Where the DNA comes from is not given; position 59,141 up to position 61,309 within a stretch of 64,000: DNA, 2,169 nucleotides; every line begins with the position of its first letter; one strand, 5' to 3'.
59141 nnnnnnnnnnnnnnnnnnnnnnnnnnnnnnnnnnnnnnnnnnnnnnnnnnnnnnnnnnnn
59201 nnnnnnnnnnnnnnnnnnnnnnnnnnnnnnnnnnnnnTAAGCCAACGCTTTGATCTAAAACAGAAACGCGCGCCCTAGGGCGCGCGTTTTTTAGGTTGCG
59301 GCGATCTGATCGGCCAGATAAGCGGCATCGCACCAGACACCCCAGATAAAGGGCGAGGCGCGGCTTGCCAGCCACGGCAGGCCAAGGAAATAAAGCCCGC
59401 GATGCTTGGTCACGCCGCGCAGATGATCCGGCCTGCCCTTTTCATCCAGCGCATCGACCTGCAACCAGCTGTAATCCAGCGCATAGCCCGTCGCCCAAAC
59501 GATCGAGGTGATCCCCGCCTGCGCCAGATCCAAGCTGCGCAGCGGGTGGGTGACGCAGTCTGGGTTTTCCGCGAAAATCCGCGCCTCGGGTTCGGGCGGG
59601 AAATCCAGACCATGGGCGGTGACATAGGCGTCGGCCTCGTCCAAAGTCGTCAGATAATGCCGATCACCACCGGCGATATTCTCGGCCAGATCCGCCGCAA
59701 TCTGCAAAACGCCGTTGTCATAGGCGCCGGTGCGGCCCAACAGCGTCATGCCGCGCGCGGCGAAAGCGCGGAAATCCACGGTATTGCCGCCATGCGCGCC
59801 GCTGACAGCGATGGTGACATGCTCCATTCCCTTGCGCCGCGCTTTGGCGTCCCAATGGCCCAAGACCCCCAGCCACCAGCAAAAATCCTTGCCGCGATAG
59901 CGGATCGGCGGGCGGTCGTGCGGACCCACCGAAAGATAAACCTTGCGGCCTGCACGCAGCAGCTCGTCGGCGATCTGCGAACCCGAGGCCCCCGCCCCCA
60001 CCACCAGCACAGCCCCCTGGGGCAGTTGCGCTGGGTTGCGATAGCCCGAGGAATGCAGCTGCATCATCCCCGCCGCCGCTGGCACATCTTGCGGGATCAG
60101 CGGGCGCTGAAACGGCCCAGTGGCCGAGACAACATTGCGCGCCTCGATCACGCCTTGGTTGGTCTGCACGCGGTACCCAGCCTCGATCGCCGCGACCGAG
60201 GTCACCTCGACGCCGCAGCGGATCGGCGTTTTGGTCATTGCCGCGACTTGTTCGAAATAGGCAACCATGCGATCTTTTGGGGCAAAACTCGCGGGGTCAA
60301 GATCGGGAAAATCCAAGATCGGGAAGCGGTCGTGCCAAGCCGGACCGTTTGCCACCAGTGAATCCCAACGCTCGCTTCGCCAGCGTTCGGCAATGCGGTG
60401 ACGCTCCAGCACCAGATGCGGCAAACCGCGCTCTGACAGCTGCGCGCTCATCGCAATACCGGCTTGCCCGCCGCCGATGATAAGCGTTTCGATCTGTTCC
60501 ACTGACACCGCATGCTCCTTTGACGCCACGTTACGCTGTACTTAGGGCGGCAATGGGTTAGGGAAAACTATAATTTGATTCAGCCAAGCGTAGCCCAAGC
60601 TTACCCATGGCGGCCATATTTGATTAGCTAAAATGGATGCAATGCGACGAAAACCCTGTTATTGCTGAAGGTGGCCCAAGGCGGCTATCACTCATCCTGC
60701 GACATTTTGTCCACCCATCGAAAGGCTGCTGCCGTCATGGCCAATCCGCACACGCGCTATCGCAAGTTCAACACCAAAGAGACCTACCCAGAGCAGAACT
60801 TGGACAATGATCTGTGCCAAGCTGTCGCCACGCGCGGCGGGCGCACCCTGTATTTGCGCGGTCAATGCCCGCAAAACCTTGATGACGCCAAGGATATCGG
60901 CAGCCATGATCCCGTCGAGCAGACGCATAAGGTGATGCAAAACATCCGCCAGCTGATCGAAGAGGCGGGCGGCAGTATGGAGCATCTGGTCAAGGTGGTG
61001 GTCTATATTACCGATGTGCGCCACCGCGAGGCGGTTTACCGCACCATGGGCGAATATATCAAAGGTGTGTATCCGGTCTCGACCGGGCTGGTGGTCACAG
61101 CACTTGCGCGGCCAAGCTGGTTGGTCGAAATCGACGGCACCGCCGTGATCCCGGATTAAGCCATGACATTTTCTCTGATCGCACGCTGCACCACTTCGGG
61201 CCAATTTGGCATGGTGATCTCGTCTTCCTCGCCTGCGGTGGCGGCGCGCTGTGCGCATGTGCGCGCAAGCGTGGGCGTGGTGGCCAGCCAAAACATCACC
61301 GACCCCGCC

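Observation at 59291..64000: Probable histamine/imidazole-4-acetate catabolic cluster using a dehydrogenase entry step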

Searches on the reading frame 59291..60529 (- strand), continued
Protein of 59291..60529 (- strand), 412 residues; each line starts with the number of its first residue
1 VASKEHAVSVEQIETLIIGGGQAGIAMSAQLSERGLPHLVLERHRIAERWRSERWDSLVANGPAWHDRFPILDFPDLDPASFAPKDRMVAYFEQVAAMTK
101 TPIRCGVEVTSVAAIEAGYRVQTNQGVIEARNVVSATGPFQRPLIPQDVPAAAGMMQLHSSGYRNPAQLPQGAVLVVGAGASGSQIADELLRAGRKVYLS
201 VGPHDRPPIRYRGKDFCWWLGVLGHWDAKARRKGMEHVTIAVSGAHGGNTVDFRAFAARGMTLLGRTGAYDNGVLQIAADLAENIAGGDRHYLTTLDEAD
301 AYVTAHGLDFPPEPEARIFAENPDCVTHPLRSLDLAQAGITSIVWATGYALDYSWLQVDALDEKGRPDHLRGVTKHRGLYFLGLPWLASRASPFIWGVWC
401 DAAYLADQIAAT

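Call 60: find_homologous_proteins(query=L027:6572-7735:+, max_evalue=1e-40)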
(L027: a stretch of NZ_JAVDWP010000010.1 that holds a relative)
Query L027:6572-7735:+ (388 aa): 6025 proteins with E <= 1e-40 among 8000 candidates; the best 120 are listed.
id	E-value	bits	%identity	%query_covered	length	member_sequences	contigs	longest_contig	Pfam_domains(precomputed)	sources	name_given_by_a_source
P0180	3.0e-234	795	93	99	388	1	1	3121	PF01546.34,PF07687.20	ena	-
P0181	6.6e-231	784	91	100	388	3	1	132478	PF01546.34,PF07687.20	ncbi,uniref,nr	ncbi:acetylornithine deacetylase [Pseudotabrizicola alkalilacus]|uniref:Acetylornithine deacetylase 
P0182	1.1e-228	777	90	99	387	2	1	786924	PF01546.34,PF07687.20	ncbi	ncbi:MAG: acetylornithine deacetylase [Paracoccaceae bacterium]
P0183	4.8e-218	742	87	99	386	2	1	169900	PF01546.34,PF07687.20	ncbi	-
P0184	1.4e-213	727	85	99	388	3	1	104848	PF01546.34,PF07687.20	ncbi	ncbi:MAG: acetylornithine deacetylase [Paracoccaceae bacterium]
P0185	1.9e-213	727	85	99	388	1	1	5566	PF01546.34,PF07687.20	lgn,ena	-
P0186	1.2e-211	721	86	98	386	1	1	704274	PF01546.34,PF07687.20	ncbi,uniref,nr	ncbi:acetylornithine deacetylase [Pseudotabrizicola algicola]|uniref:Acetylornithine deacetylase n=1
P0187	4.3e-210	716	82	100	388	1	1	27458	PF01546.34,PF07687.20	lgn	-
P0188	5.7e-205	699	81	100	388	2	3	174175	PF01546.34,PF07687.20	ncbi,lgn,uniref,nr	ncbi:MAG: acetylornithine deacetylase [Pseudotabrizicola sp.]|uniref:acetylornithine deacetylase n=1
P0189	2.4e-199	681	82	98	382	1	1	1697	PF01546.34,PF07687.20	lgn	-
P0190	2.3e-197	674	78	100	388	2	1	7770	PF01546.34,PF07687.20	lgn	-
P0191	1.1e-194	665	78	98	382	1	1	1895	PF01546.34,PF07687.20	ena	-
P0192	4.3e-190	650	77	98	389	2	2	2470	PF01546.34,PF07687.20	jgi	jgi:acetylornithine deacetylase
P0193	7.5e-189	646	78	98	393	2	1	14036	PF01546.34,PF07687.20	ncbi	ncbi:MAG: acetylornithine deacetylase [Oricola sp.]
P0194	7.7e-189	646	77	98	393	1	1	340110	PF01546.34,PF07687.20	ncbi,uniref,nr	ncbi:acetylornithine deacetylase [Oricola nitratireducens]|uniref:acetylornithine deacetylase n=1 Ta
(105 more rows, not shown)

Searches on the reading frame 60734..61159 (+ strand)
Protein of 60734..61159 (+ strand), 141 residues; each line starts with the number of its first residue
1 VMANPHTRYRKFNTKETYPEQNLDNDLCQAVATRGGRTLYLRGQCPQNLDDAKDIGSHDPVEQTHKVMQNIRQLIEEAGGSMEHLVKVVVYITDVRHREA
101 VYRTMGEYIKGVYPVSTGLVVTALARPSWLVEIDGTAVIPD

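Call 4: search_protein_families(library=pfam, proteins=[window:60734-61159:+])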
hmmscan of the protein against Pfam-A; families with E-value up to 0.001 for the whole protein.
window:60734-61159:+ (141 aa): 1 family
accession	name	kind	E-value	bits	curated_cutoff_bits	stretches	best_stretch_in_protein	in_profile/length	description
PF01042.26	Ribonuc_L-PSP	-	1.6e-20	73.8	27.3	1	32-139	14-121/121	Endoribonuclease L-PSP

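Call 5: search_protein_families(library=ncbifam, proteins=[window:60734-61159:+])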
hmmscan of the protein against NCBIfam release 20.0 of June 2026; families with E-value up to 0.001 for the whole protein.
window:60734-61159:+ (141 aa): 3 families
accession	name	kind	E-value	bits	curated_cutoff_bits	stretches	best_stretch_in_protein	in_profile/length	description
TIGR00004.1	TIGR00004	subfamily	8.4e-16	58.3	106.25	1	32-138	19-124/125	Rid family detoxifying hydrolase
TIGR03610.1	RutC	equivalog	1.7e-10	41.1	169.1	1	34-138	23-125/127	pyrimidine utilization protein C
NF008490.0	PRK11401.1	equivalog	0.00013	21.9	222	1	43-137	31-125/129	enamine/imine deaminase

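Call 33: search_solved_structures(query=window:60737-61156:+, max_evalue=0.00001)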
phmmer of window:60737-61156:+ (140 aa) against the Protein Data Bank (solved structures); distinct sequences matched with E-value up to 0.00001: 22.
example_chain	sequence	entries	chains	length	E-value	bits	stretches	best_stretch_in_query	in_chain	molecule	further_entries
3r0p_A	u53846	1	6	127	5.4e-14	55.7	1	31-138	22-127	L-PSP putative endoribonuclease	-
3k0t_A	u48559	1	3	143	2e-11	47.3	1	31-138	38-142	Endoribonuclease L-PSP, putative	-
5v4f_A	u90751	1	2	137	4.9e-11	46.1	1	11-137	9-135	Putative translational inhibitor protein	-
5v4d_A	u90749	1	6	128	2.8e-10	43.6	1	28-134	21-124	Putative translational inhibitor protein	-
1qd9_A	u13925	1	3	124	1.4e-09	41.4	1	38-137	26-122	PURINE REGULATORY PROTEIN YABJ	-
5y6u_A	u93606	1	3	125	1.4e-09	41.3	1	38-137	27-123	YabJ protein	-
7cd2_A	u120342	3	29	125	3.6e-09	40.1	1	38-137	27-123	YabJ protein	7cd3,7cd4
2dyy_A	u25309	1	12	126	7.3e-09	39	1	30-135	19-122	UPF0076 protein PH0854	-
2ig8_A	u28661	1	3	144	1.4e-08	38.1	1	56-136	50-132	Hypothetical protein PA3499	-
2cwj_A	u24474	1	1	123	3.9e-08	36.7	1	31-124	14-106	putative endonuclease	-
5yu2_A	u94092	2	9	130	4.6e-08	36.4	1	36-125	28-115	Translation initiation inhibitor homologue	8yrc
1xrg_A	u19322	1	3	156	7.4e-08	35.8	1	28-137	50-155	Putative translation initiation inhibitor, yjgF family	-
3v4d_A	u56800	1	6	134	4.2e-07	33.3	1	55-135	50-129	Aminoacrylate peracid reductase RutC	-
1x25_A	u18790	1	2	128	3e-06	30.6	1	31-131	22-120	Hypothetical UPF0076 protein ST0811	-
8v8r_A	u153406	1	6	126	3.9e-06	30.2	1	35-124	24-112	Enamine/imine deaminase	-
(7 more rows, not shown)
